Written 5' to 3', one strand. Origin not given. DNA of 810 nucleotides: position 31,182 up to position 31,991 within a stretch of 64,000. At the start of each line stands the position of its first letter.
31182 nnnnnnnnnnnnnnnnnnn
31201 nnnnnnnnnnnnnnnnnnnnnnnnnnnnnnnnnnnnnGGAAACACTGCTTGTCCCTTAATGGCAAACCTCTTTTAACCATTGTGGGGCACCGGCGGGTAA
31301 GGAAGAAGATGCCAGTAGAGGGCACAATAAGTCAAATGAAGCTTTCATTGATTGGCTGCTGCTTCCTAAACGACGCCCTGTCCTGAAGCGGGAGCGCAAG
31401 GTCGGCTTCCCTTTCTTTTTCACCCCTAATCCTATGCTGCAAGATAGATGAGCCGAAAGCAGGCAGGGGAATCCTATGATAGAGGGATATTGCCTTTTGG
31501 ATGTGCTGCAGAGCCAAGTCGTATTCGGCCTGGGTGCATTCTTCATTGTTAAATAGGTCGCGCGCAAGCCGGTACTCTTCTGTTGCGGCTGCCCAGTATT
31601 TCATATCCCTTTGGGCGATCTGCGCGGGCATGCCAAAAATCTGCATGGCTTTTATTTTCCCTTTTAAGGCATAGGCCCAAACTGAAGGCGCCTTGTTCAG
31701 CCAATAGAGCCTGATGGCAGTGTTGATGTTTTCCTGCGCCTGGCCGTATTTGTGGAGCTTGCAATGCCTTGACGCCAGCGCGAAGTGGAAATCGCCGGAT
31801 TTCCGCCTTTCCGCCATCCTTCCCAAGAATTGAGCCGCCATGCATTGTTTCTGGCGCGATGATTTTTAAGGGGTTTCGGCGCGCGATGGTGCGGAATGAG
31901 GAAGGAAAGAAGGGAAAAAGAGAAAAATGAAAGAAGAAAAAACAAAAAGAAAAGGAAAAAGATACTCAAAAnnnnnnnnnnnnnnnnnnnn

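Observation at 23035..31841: Accessory block lacking housekeeping genes: small FtsK/HerA ATPase, wHTH protein, AT-rich control region, surface-protein cluster and an unknown helical module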

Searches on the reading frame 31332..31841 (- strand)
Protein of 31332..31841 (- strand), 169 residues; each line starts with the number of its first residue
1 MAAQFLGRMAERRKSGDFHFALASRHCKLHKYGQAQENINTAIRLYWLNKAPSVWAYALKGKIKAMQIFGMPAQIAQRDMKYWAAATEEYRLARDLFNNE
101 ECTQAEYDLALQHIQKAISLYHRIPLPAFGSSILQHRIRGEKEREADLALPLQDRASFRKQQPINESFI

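Call 3: search_protein_families(library=pfam, max_evalue=0.1, proteins=[window:31332-31841:-])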
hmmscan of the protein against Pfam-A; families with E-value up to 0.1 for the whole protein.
window:31332-31841:- (169 aa): 3 families
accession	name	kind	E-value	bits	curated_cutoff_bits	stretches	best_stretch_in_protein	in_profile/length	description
PF07719.23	TPR_2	-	0.0025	18.2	27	0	17-46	2-31/34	Tetratricopeptide repeat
PF00515.34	TPR_1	-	0.0093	16.2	27.8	0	106-121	16-31/34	Tetratricopeptide repeat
PF07554.19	FIVAR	-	0.062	14.4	29.2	0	75-119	21-68/71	FIVAR domain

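Call 5: search_protein_families(library=phrogs, max_evalue=0.01, proteins=[window:31332-31841:-])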
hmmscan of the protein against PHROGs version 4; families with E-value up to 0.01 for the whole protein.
window:31332-31841:- (169 aa): 0 families

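Call 6: search_protein_families(library=ncbifam, max_evalue=0.01, proteins=[window:31332-31841:-])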
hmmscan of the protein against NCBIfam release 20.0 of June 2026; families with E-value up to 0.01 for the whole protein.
window:31332-31841:- (169 aa): 0 families

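Call 66: search_protein_families(library=padloc, max_evalue=0.01, proteins=[window:31332-31841:-])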
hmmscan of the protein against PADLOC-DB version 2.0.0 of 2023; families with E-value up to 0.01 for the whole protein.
window:31332-31841:- (169 aa): 0 families

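Call 97: search_solved_structures(query=window:31332-31841:-, max_evalue=1)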
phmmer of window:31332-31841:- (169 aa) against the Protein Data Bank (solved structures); distinct sequences matched with E-value up to 1: 5.
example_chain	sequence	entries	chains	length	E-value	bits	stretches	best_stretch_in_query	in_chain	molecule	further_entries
2wqh_A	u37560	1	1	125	0.0037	20.4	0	99-122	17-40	CTPR3Y3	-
2fo7_A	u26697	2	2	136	0.019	18.1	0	99-122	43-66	SYNTHETIC CONSENSUS TPR PROTEIN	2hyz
8ch0_A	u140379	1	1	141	0.025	17.7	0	99-123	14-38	Consensus tetratricopeptide repeat protein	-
2avp_A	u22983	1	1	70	0.64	13.1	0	99-123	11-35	synthetic consensus TPR protein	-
1na0_A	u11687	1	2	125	0.74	12.9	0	99-120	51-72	designed protein CTPR3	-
